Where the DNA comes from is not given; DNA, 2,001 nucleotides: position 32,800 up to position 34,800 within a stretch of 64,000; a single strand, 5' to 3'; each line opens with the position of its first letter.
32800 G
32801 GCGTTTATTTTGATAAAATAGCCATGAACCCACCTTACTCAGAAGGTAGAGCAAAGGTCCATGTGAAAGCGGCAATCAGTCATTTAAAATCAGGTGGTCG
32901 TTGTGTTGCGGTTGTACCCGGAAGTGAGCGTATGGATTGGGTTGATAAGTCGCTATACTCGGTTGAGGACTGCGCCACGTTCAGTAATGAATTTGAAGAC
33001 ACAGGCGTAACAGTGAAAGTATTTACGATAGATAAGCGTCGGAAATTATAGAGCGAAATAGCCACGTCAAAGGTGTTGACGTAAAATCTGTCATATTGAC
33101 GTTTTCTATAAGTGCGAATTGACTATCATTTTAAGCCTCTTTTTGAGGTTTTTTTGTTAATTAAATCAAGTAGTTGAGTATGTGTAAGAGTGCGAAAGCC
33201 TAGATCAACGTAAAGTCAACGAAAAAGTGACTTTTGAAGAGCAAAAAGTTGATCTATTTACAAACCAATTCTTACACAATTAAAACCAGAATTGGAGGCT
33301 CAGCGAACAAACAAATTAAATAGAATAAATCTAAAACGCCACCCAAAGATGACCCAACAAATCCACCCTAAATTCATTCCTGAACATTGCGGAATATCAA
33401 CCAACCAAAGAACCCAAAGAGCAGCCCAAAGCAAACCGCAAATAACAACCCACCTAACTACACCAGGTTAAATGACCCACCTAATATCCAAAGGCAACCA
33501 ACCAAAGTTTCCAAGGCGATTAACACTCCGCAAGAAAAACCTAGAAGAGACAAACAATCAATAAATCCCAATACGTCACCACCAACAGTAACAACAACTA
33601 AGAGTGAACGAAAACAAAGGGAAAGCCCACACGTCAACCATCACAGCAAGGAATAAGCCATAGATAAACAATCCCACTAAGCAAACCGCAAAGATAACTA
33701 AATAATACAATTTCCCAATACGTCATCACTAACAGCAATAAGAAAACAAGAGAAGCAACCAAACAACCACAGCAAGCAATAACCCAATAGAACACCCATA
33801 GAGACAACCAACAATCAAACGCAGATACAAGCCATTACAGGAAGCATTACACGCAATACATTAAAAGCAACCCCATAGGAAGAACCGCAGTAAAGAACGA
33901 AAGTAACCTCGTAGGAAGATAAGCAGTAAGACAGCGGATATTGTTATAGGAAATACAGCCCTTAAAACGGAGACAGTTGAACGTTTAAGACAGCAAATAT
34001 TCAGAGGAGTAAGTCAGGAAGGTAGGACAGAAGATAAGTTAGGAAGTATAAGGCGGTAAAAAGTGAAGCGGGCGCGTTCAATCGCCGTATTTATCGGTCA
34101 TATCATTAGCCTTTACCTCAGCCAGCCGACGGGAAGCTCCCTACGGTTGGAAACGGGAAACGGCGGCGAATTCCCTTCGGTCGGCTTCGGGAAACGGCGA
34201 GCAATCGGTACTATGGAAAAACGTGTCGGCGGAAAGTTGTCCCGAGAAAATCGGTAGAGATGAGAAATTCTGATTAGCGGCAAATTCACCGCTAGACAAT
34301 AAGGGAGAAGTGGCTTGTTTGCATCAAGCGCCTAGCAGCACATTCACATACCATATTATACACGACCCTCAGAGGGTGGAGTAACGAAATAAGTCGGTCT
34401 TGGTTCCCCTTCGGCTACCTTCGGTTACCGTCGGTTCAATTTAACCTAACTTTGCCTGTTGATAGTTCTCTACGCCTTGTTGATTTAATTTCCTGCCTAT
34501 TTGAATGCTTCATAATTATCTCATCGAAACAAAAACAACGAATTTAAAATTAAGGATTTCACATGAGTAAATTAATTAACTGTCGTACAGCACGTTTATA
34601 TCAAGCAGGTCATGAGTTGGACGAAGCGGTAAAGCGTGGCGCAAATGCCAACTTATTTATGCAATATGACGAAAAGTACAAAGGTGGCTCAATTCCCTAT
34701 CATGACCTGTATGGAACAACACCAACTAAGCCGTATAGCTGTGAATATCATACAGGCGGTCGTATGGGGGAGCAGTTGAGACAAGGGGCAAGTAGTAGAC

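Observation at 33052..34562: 1.5-kb ORF-free region containing a 700-nt strongly T-depleted block (AC-rich then AG-rich)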

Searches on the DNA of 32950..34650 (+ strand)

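Call 8: search_dna_similar(query=window:33052-34562:+, collection=phages, mode=distant, max_rows=30)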
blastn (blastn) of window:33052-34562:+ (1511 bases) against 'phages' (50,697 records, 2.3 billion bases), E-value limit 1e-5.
No match.
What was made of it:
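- Tried and rejected: blastn of the window copy against phages found nothing (call 8).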

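Call 15: search_rna_families(source=window, start=32950, end=34650, threshold=evalue, max_evalue=10, show_alignments=2)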
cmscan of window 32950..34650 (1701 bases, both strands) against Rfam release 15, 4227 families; matches with E-value up to 10: 5.
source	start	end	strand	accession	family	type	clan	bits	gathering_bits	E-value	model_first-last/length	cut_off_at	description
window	33128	33151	+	RF01354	CRISPR-DR45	Gene; CRISPR;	-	21.5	37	1.1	1-24/24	no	CRISPR RNA direct repeat element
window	33127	33166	-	RF01359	CRISPR-DR46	Gene; CRISPR;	-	19.5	50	7.1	1-38/38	no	CRISPR RNA direct repeat element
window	33108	33158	+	RF00057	RyhB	Gene; sRNA;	-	16.6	55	6.7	1-67/67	no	RyhB RNA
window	33134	33178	+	RF02060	STnc410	Gene; sRNA;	-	13.2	50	8.1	1-158/158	no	Enterobacterial sRNA STnc410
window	33140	33284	+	RF03122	bCoV-3UTR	Cis-reg;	CL00117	11.2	112.9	6.4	155-299/326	no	Betacoronavirus 3'UTR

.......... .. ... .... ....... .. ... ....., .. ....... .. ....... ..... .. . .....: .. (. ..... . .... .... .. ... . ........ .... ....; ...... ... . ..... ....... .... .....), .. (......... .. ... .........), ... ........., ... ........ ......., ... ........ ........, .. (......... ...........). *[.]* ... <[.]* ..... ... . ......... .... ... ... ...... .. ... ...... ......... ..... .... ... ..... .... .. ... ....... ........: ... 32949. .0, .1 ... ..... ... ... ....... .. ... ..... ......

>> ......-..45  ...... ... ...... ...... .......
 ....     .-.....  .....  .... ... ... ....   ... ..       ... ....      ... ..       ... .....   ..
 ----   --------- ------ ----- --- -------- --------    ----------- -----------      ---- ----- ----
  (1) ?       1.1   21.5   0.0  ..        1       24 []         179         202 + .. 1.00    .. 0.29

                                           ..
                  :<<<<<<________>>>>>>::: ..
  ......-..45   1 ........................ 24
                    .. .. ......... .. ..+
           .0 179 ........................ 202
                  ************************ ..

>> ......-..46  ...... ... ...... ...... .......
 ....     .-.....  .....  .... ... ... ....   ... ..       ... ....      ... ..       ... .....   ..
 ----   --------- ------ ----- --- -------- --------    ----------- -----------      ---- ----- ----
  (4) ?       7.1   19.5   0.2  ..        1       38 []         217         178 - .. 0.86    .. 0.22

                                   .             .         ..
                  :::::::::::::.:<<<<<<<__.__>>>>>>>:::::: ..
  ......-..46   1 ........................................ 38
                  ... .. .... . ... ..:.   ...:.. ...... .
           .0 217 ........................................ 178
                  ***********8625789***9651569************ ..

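Call 24: search_dna_similar(query=window:33052-34562:+, collection=plasmids, mode=distant, max_rows=30)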
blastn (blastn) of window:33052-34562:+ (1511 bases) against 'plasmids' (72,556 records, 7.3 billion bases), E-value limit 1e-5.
Records with a match: 5; places in all: 5; records where one place covers at least 80% of the query: 3.
Best place of each record, by identity: 95-99% 1; 90-95% 2; 80-90% 1; 60-80% 1.
By first word of the organism name: Moellerella 3; Pectobacterium 1; Providencia 1.
By predicted mobility (MOB-suite, as given by PLSDB): non-mobilizable 5.
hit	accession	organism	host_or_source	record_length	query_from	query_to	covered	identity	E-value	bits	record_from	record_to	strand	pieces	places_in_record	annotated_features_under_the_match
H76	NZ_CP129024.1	Moellerella wisconsensis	Sheep,Feces of diarrheic fleece sheep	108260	1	1511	100%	95.5%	0e+0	2408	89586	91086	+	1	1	none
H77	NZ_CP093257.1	Moellerella wisconsensis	whole organism,Food: Red deer meat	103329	1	1506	100%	92.7%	0e+0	2304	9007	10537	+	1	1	none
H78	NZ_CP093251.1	Moellerella wisconsensis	whole organism,Food: Red deer meat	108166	17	1506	99%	92.7%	0e+0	2249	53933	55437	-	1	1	none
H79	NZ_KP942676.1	Pectobacterium carotovorum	Delia radicum,maggot intestine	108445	45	230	12%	81.2%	3e-41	178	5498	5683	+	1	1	none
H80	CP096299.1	Providencia sp. PROV236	Clinical or host-associated ...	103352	44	228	12%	75.5%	7e-24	121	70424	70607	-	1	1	record has no annotation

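Call 26: get_annotated_region(hit=H79, flank=5000)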
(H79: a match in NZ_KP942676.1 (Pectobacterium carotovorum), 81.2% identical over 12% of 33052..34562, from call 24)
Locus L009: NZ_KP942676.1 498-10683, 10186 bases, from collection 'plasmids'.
description: Pectobacterium carotovorum plasmid Drgb1, complete sequence
organism: Pectobacterium carotovorum (NCBI taxid 554)
taxonomy: Bacteria; Pseudomonadota; Gammaproteobacteria; Enterobacterales; Pectobacteriaceae; Pectobacterium; Pectobacterium carotovorum
host: -; source: Delia radicum,maggot intestine; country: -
typing (MOB-suite, as given by PLSDB): non-mobilizable; replicon rep_cluster_973
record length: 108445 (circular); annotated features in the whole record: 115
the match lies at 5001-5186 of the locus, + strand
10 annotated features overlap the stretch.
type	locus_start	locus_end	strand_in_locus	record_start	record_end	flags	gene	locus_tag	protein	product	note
CDS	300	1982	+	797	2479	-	-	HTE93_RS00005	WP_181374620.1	DUF4942 domain-containing protein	-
CDS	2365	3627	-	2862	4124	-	umuC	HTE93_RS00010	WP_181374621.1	translesion error-prone DNA polymerase V subunit UmuC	GO:0006281 - DNA repair [Evidence IEA]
CDS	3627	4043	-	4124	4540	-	umuD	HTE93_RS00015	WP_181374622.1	translesion error-prone DNA polymerase V autoproteolytic subunit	-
CDS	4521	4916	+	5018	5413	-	-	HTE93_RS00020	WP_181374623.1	hypothetical protein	-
CDS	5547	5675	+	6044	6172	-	-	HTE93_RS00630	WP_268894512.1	hypothetical protein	-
CDS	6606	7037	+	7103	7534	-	-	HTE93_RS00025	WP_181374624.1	hypothetical protein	-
CDS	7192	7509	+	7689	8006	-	-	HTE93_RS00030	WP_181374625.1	hypothetical protein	-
CDS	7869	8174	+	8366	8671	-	-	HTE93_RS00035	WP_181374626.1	hypothetical protein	-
CDS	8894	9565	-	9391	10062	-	-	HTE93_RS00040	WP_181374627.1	hypothetical protein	-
CDS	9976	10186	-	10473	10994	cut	-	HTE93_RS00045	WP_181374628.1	hypothetical protein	-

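Call 27: get_annotated_region(hit=H80, flank=5000)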
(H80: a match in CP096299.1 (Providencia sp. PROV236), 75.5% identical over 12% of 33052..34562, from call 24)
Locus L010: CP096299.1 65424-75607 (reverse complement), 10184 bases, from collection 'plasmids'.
description: Providencia sp. PROV236 plasmid pPROV236-2, complete sequence
organism: Providencia sp. PROV236 (NCBI taxid 2936798)
taxonomy: Bacteria; Pseudomonadota; Gammaproteobacteria; Enterobacterales; Morganellaceae; Providencia; Providencia sp. PROV236
host: -; source: Clinical or host-associated pathogen,hospital; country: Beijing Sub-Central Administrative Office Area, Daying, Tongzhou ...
typing (MOB-suite, as given by PLSDB): non-mobilizable
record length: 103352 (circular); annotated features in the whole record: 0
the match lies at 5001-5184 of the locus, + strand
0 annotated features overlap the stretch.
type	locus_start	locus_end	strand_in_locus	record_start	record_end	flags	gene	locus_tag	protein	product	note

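Call 28: get_annotated_region(hit=H76, flank=3000)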
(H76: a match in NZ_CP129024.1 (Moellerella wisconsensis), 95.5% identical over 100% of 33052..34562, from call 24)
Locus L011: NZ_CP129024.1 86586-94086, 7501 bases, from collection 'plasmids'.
description: Moellerella wisconsensis strain NX2019MW plasmid pNX2019-MW3, complete sequence
organism: Moellerella wisconsensis (NCBI taxid 158849)
taxonomy: Bacteria; Pseudomonadota; Gammaproteobacteria; Enterobacterales; Morganellaceae; Moellerella; Moellerella wisconsensis
host: -; source: Sheep,Feces of diarrheic fleece sheep; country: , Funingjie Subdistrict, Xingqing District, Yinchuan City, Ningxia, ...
typing (MOB-suite, as given by PLSDB): non-mobilizable
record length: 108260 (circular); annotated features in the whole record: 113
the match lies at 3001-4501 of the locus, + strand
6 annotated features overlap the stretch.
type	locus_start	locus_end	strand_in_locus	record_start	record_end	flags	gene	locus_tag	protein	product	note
CDS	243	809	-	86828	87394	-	-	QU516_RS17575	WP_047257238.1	Ail/Lom family outer membrane beta-barrel protein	-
CDS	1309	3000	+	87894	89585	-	-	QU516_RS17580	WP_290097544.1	DUF4942 domain-containing protein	-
CDS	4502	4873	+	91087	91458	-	-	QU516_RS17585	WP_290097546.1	hypothetical protein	-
CDS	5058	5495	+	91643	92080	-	-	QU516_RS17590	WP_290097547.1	hypothetical protein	-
CDS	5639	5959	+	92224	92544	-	-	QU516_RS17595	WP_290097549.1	hypothetical protein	-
CDS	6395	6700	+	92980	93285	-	-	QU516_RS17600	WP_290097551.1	hypothetical protein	-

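Call 29: get_annotated_region(hit=H78, flank=3000)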
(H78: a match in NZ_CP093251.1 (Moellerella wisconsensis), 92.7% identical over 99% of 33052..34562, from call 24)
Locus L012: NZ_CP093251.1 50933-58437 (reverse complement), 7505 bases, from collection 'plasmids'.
description: Moellerella wisconsensis strain W18-2 plasmid pW18-2-b, complete sequence
organism: Moellerella wisconsensis (NCBI taxid 158849)
taxonomy: Bacteria; Pseudomonadota; Gammaproteobacteria; Enterobacterales; Morganellaceae; Moellerella; Moellerella wisconsensis
host: -; source: whole organism,Food: Red deer meat; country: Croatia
typing (MOB-suite, as given by PLSDB): non-mobilizable
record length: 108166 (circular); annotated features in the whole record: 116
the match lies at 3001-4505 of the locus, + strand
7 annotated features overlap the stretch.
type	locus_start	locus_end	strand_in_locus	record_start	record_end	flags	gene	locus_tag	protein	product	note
CDS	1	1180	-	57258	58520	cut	umuC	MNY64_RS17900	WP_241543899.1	translesion error-prone DNA polymerase V subunit UmuC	GO:0006281 - DNA repair [Evidence IEA]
CDS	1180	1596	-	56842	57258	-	umuD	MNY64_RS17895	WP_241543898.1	translesion error-prone DNA polymerase V autoproteolytic subunit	-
CDS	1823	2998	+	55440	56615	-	-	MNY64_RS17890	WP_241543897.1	ATP-dependent Clp protease proteolytic subunit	-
CDS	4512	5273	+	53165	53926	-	-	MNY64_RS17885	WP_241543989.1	hypothetical protein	-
CDS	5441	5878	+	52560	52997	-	-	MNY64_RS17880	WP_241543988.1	hypothetical protein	-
CDS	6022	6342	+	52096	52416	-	-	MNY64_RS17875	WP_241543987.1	hypothetical protein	-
CDS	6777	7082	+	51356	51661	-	-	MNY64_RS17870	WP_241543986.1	hypothetical protein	-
